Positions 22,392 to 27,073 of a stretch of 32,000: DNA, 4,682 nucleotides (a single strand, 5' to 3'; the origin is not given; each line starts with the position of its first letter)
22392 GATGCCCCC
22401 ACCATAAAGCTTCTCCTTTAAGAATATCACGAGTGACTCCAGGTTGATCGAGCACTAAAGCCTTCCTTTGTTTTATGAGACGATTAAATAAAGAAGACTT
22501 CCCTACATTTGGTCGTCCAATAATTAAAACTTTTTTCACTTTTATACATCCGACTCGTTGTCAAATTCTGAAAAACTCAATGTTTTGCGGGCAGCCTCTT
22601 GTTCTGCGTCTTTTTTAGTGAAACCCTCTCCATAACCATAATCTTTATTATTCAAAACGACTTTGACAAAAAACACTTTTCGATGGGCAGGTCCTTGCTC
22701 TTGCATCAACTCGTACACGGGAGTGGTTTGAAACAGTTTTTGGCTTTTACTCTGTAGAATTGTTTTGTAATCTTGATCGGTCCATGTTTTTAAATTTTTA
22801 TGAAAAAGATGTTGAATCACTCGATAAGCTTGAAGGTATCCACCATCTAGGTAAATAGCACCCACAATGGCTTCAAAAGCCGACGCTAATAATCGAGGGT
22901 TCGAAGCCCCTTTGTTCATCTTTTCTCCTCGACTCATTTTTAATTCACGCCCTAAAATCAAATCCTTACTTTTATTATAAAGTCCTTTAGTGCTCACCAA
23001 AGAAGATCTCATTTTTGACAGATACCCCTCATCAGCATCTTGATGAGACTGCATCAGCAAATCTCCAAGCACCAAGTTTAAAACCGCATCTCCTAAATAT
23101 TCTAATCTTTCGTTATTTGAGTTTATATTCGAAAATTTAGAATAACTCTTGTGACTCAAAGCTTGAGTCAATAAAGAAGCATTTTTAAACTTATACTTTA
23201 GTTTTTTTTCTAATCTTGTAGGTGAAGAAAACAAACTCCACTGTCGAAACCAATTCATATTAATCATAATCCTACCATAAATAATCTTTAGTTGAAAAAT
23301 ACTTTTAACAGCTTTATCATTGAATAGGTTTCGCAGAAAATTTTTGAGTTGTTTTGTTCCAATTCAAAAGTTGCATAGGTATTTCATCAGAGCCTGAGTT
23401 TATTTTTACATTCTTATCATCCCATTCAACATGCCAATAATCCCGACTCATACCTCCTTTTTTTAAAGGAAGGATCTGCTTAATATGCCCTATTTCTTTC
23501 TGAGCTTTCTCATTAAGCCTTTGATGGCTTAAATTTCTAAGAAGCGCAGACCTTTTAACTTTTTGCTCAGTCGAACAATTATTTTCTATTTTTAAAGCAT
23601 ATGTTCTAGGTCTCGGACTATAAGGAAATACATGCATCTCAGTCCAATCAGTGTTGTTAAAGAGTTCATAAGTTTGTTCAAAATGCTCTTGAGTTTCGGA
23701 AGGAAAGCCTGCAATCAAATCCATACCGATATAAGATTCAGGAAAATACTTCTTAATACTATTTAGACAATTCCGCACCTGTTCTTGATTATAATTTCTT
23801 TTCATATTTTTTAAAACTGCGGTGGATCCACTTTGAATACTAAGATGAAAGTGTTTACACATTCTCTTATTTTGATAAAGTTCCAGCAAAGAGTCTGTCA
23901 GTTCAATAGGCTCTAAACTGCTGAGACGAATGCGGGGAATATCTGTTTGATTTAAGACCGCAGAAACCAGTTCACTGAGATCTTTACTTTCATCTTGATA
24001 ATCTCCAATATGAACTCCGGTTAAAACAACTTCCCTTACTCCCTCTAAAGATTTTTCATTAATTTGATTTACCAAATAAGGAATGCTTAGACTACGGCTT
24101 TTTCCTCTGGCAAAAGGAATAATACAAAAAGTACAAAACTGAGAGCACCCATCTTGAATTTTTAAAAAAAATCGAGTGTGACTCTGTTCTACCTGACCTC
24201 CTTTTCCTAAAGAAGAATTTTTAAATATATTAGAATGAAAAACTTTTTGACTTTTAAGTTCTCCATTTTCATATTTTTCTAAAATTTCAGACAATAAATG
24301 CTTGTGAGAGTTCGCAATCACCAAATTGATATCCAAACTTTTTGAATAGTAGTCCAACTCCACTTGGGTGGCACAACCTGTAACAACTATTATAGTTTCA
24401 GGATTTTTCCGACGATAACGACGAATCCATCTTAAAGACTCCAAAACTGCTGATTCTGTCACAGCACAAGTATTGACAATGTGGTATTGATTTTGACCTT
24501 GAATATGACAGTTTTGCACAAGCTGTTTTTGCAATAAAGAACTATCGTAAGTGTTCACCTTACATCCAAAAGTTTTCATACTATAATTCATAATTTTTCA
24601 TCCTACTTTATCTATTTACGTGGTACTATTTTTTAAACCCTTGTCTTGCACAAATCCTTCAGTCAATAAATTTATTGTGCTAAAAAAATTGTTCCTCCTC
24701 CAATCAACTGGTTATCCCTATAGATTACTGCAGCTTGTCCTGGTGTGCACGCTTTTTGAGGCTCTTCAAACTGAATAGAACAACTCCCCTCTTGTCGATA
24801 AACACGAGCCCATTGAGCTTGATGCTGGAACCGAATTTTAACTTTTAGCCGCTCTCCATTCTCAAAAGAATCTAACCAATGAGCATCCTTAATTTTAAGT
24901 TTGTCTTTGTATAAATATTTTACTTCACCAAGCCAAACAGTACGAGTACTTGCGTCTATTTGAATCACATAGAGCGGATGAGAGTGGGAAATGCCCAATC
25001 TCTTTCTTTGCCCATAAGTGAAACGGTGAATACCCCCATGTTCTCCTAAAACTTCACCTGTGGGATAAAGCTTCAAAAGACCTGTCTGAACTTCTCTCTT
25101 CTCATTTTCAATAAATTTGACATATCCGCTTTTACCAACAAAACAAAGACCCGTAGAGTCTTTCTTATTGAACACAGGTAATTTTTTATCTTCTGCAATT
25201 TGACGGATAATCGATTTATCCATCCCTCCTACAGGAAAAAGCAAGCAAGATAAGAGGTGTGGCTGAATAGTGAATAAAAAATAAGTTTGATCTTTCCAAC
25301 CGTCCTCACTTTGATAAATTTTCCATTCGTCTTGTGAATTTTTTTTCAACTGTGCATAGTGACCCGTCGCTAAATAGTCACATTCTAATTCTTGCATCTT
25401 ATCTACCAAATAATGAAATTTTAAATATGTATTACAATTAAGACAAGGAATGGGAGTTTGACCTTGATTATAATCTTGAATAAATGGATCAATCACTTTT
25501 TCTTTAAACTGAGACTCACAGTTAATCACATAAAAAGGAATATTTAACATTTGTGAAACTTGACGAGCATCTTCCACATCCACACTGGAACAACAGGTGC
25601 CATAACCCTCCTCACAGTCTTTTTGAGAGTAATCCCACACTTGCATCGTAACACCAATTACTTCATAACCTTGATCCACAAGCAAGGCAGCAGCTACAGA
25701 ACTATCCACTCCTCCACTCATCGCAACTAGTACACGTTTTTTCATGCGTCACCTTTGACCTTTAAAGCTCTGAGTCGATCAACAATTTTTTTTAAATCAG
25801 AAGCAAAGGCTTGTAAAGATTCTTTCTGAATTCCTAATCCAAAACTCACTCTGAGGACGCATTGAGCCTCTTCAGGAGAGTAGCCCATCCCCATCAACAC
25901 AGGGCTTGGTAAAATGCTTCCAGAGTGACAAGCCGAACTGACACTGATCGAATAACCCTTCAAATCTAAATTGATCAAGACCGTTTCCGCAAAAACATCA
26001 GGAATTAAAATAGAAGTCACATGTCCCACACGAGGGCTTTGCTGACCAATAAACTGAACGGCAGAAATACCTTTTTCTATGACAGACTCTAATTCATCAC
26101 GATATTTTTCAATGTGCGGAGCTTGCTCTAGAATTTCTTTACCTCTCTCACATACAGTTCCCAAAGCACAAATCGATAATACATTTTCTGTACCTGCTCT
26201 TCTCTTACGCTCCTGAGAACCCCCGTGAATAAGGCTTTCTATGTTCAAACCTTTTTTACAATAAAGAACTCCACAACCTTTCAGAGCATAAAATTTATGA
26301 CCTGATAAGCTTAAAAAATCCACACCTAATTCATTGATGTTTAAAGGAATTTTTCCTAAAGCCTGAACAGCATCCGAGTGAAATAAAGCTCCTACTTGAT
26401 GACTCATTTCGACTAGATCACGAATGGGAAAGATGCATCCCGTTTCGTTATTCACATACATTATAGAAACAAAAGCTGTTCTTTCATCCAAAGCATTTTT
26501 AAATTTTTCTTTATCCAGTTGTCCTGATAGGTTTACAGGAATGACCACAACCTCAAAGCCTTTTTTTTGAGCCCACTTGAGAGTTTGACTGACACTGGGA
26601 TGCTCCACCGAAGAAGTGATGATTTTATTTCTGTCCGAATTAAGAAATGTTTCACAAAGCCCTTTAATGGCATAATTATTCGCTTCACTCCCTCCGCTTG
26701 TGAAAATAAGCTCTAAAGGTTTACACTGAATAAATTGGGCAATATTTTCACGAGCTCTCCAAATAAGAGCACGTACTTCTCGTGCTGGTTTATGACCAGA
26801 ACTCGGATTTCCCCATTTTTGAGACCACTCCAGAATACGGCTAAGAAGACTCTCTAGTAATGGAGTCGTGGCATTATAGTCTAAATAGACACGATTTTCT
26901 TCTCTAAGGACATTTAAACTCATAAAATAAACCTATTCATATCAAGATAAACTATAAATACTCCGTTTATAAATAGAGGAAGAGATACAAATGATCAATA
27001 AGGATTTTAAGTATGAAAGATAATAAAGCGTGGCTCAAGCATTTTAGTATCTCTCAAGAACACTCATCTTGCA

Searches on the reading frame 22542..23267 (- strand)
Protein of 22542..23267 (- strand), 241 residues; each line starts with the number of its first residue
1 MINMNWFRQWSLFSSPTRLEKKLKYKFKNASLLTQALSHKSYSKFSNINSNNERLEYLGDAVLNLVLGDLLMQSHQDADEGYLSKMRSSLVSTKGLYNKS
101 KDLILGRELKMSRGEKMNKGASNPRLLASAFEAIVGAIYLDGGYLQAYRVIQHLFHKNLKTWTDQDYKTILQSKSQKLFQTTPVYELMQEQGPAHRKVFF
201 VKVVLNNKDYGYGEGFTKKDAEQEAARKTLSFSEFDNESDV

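Call 15: search_protein_families(library=ncbifam, proteins=[window:22542-23267:-], max_evalue=0.00001)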
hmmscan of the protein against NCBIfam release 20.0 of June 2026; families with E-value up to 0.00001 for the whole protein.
window:22542-23267:- (241 aa): 1 family
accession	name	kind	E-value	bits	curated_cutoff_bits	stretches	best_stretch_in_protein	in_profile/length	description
TIGR02191.1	RNaseIII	equivalog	6.8e-65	218.7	166.25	1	19-230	1-216/219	ribonuclease III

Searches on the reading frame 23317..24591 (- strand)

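Call 15: search_protein_families(library=ncbifam, proteins=[window:23317-24591:-], max_evalue=0.00001)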
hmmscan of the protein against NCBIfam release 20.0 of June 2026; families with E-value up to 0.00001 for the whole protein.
window:23317-24591:- (424 aa): 13 families
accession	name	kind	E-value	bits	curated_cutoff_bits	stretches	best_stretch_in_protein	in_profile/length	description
TIGR01579.1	MiaB-like-C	equivalog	1.7e-109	366.8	357.05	1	5-378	1-382/416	tRNA (N(6)-L-threonylcarbamoyladenosine(37)-C(2))-methylthiotransferase MtaB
TIGR00089.1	TIGR00089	subfamily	2.6e-99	332.9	251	1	3-394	2-399/429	MiaB/RimO family radical SAM methylthiotransferase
TIGR01574.1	miaB-methiolase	equivalog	1.2e-70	238.7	355.3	1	3-374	2-385/437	tRNA (N6-isopentenyl adenosine(37)-C2)-methylthiotransferase MiaB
TIGR01578.1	MiaB-like-B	hypoth_equivalog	4e-56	190.6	314.7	1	5-378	4-375/421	tRNA (N(6)-L-threonylcarbamoyladenosine(37)-C(2))-methylthiotransferase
TIGR01125.1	TIGR01125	equivalog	5.2e-54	183.9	356.95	1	5-370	4-372/432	30S ribosomal protein S12 methylthiotransferase RimO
NF010916.0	PRK14336.1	equivalog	8.7e-48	163.1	606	1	142-363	127-353/418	tRNA (N6-isopentenyl adenosine(37)-C2)-methylthiotransferase MiaB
TIGR04013.1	B12_SAM_MJ_1487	hypoth_equivalog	2.6e-15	56.2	251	1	3-336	11-357/382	TIGR04013 family B12-binding domain/radical SAM domain-containing protein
TIGR04014.1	B12_SAM_MJ_0865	equivalog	1.8e-13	50.1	360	1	143-332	163-354/434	methyl-coenzyme M reductase glutamine C-methyltransferase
TIGR04479.1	bcpD_PhpK_rSAM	subfamily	2.8e-11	42.5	600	1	143-315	244-410/504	PhpK family radical SAM P-methyltransferase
NF006067.1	PRK08208.1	equivalog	2.4e-06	26.8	380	1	203-343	105-245/427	STM4012 family radical SAM protein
TIGR03471.1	HpnJ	equivalog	3.4e-06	26.2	577.6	0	147-331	204-382/472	hopanoid biosynthesis associated radical SAM protein HpnJ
NF045585.1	rSAM_slr0320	equivalog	3.5e-06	25.8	775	0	143-280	236-375/511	photosystem II high light acclimation radical SAM protein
TIGR00538.1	hemN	equivalog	6e-06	25.3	324.95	1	225-331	143-247/454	oxygen-independent coproporphyrinogen III oxidase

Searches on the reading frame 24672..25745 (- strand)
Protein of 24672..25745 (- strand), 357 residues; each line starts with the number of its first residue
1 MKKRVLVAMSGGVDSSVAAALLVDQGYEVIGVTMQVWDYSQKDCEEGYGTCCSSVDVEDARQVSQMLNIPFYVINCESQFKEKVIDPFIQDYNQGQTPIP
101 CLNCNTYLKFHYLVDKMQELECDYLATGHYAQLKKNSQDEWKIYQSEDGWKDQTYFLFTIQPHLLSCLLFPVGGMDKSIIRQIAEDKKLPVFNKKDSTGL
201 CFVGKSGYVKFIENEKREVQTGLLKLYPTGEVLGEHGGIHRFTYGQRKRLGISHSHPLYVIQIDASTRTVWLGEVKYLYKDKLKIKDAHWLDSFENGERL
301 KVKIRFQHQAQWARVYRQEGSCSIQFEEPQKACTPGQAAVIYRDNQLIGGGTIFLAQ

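Call 16: search_protein_families(library=ncbifam, proteins=[window:24672-25745:-], max_evalue=0.00001)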
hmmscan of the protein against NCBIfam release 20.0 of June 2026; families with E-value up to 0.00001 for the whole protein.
window:24672-25745:- (357 aa): 5 families
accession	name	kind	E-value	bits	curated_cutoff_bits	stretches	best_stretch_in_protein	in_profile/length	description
NF001138.1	PRK00143.1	equivalog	9.9e-121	402.9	284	1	4-353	1-345/345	tRNA 2-thiouridine(34) synthase MnmA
TIGR00420.1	trmU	equivalog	2.1e-101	339.3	236.95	1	3-353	1-351/351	tRNA 2-thiouridine(34) synthase MnmA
NF011258.0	PRK14664.1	equivalog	2.8e-66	224.1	680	1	2-353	5-345/362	tRNA 2-thiouridine(34) synthase MnmA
NF011259.0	PRK14665.1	equivalog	3.1e-64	217.2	364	1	2-353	5-358/360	tRNA 2-thiouridine(34) synthase MnmA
TIGR00364.1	TIGR00364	equivalog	2.6e-06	27.2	150.3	0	7-76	3-59/201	7-cyano-7-deazaguanine synthase QueC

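Call 36: find_homologous_proteins(query=window:24672-25745:-, max_evalue=1e-60)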
Query window:24672-25745:- (357 aa): 6830 proteins with E <= 1e-60 among 8000 candidates; the best 120 are listed.
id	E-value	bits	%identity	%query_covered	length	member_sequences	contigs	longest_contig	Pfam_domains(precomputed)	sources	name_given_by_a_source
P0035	1.2e-246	835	100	100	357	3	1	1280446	PF20259.4,PF03054.23,PF20258.5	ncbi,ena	-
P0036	5.7e-216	734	87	100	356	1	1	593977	PF20259.4,PF03054.23,PF20258.5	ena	-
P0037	3.3e-213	725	85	100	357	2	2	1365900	PF20259.4,PF03054.23,PF20258.5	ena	-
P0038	1.1e-184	631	75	99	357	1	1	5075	PF20259.4,PF03054.23,PF20258.5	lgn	-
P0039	6.4e-183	626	76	99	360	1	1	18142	PF20259.4,PF03054.23,PF20258.5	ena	-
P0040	4.4e-182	623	73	99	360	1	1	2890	PF20259.4,PF03054.23,PF20258.5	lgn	-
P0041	7.2e-182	622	75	98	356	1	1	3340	PF20259.4,PF03054.23,PF20258.5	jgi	-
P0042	1.1e-181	622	74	98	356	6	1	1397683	PF20259.4,PF03054.23,PF20258.5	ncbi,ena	-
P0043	2.6e-181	620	74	97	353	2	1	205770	PF20259.4,PF03054.23,PF20258.5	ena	-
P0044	4.9e-180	616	74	97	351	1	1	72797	PF20259.4,PF03054.23,PF20258.5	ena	-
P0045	5.2e-180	616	74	98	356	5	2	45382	PF20259.4,PF03054.23,PF20258.5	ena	-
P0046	2.2e-179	614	74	97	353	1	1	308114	PF20259.4,PF03054.23,PF20258.5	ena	-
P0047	3.2e-179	613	73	99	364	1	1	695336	PF20259.4,PF03054.23,PF20258.5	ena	-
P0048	4.4e-179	613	73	99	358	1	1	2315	PF20259.4,PF03054.23,PF20258.5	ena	-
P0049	4.1e-178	610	73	97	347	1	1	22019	PF20259.4,PF03054.23,PF20258.5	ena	-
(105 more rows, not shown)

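Call 41: find_encoding_contigs(protein=P0037, flank=10000, max_places=2)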
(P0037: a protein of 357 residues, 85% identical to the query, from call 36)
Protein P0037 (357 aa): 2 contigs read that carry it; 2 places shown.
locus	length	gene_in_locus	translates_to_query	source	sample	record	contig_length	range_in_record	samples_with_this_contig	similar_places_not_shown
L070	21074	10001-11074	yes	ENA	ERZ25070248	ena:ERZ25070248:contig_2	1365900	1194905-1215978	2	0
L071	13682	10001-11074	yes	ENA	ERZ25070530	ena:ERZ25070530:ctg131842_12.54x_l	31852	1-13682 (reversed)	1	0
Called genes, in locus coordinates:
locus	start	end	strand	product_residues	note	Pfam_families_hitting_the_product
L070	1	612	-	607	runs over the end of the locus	PF00662:Proton_antipo_N, PF00361:Proton_antipo_M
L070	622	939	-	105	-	PF00420:Oxidored_q2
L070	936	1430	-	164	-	PF00499:Oxidored_q3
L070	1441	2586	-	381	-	PF00146:NADHdh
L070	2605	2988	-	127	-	PF00507:Oxidored_q4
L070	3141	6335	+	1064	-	PF17757:UvrB_inter, PF02559:CarD_TRCF_RID, PF00270:DEAD, PF04851:ResIII, PF00271:Helicase_C, PF22590:Cas3-like_C_2 (weak), PF03461:TRCF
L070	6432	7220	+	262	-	PF02618:YceG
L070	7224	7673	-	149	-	-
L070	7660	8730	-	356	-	-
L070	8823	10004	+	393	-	PF00266:Aminotran_5, PF00155:Aminotran_1_2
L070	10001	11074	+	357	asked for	PF03054:tRNA_Me_trans, PF20259:tRNA_Me_trans_M, PF20258:tRNA_Me_trans_C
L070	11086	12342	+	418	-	PF00919:UPF0004, PF04055:Radical_SAM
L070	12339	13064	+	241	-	PF14622:Ribonucleas_3_3, PF00636:Ribonuclease_3, PF00035:dsrm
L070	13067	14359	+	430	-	PF00025:Arf (faint), PF01926:MMR_HSR1, PF02421:FeoB_N, PF00009:GTP_EFTU, PF00071:Ras, PF01926:MMR_HSR1, PF02421:FeoB_N, PF14714:KH_dom-like, +9 more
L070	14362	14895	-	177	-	-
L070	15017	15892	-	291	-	-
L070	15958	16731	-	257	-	PF13505:OMP_b-brl (weak)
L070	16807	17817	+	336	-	PF00586:AIRS, PF02769:AIRS_C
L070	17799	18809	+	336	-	-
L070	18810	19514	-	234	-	PF01259:SAICAR_synt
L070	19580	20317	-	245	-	PF01170:UPF0020 (faint), PF01555:N6_N4_Mtase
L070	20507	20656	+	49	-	-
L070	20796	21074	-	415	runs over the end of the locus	PF07719:TPR_2 (faint), PF13424:TPR_12 (faint), PF00486:Trans_reg_C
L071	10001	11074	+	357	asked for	PF03054:tRNA_Me_trans, PF20259:tRNA_Me_trans_M, PF20258:tRNA_Me_trans_C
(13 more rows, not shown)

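Call 42: find_encoding_contigs(protein=P0036, flank=10000, max_places=2)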
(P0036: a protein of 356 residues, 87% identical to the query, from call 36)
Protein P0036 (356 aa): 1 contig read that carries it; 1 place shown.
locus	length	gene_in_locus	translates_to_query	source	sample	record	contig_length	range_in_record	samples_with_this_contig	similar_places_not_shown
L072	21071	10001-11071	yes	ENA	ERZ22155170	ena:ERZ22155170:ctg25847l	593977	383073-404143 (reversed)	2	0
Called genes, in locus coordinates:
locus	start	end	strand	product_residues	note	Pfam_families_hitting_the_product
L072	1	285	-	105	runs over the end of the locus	PF00420:Oxidored_q2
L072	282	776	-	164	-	PF00499:Oxidored_q3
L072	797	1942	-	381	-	PF00146:NADHdh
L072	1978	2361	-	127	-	PF00507:Oxidored_q4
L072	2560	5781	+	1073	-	PF17757:UvrB_inter, PF02559:CarD_TRCF_RID, PF00270:DEAD, PF04851:ResIII, PF00271:Helicase_C, PF22590:Cas3-like_C_2 (faint), PF03461:TRCF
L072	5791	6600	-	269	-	PF02618:YceG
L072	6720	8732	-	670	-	-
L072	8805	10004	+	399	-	PF00266:Aminotran_5, PF00155:Aminotran_1_2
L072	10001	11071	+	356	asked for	PF03054:tRNA_Me_trans, PF20259:tRNA_Me_trans_M, PF20258:tRNA_Me_trans_C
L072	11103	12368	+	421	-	PF00919:UPF0004, PF04055:Radical_SAM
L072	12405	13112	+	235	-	PF14622:Ribonucleas_3_3, PF00636:Ribonuclease_3, PF00035:dsrm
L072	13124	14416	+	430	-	PF01926:MMR_HSR1, PF02421:FeoB_N, PF00009:GTP_EFTU, PF00071:Ras (weak), PF01926:MMR_HSR1, PF02421:FeoB_N, PF08477:Roc (weak), PF14714:KH_dom-like, +10 more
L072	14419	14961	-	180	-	-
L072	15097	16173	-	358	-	-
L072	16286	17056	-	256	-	-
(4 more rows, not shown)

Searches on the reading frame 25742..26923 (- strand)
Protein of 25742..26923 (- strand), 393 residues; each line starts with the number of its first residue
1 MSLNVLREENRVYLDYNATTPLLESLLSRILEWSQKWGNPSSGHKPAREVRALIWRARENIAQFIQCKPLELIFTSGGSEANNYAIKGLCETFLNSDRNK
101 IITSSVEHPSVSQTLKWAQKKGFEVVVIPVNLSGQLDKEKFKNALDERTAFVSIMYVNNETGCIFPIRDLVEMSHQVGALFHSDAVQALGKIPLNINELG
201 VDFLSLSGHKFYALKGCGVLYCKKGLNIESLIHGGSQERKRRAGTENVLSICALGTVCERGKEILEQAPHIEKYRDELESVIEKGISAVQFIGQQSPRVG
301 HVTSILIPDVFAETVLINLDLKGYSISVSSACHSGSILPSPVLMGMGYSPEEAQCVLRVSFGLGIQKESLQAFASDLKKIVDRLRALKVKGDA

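Call 16: search_protein_families(library=ncbifam, proteins=[window:25742-26923:-], max_evalue=0.00001)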
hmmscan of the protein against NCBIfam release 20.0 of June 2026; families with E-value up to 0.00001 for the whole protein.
window:25742-26923:- (393 aa): 23 families
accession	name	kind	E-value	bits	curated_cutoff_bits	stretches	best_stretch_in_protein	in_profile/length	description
TIGR03402.1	FeS_nifS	equivalog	1.1e-114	383.2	530.75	1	12-387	1-376/379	cysteine desulfurase NifS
TIGR03403.1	nifS_epsilon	equivalog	9e-83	278.2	587.7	1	12-387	1-379/382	NifS family cysteine desulfurase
TIGR03235.1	DNA_S_dndA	equivalog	9e-82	275.2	480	1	13-360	1-352/353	cysteine desulfurase DndA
TIGR02006.1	IscS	equivalog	5.2e-81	272.7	643.2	1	11-387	4-381/402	IscS subfamily cysteine desulfurase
NF010611.0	PRK14012.1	equivalog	1.6e-78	264.5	548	1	11-387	6-385/406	IscS subfamily cysteine desulfurase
NF002806.0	PRK02948.1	subfamily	6.9e-71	239.2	304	1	12-383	2-374/381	IscS subfamily cysteine desulfurase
TIGR01979.1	sufS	subfamily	5.3e-43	147.4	475.1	1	7-382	15-400/403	SufS family cysteine desulfurase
TIGR01977.1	am_tr_V_EF2568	hypoth_equivalog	1.8e-33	116.1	377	1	12-237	1-227/376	cysteine desulfurase family protein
NF041166.1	f2_encap_cargo1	exception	2.4e-33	116.1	800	1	11-226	246-464/623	family 2A encapsulin nanocompartment cargo protein cysteine desulfurase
NF006791.0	PRK09295.1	equivalog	8.6e-28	97.5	661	1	56-227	71-243/406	cysteine desulfurase SufS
NF008126.0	PRK10874.1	equivalog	7.2e-25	87.9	607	1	9-226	18-238/401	cysteine desulfurase CsdA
TIGR03392.1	FeS_syn_CsdA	equivalog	2.5e-24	86.2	493.6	1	9-226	15-235/398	cysteine desulfurase CsdA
NF040779.1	Sec_lyase_SclA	exception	2.4e-22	79.4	525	1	12-237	1-228/378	selenocysteine lyase SclA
TIGR01976.1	am_tr_V_VC1184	hypoth_equivalog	1.2e-19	70.9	352.35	1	10-224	18-233/401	cysteine desulfurase-like protein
NF003346.0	PRK04366.1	equivalog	1.1e-09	37.6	441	1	86-213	154-279/487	aminomethyl-transferring glycine dehydrogenase subunit GcvPB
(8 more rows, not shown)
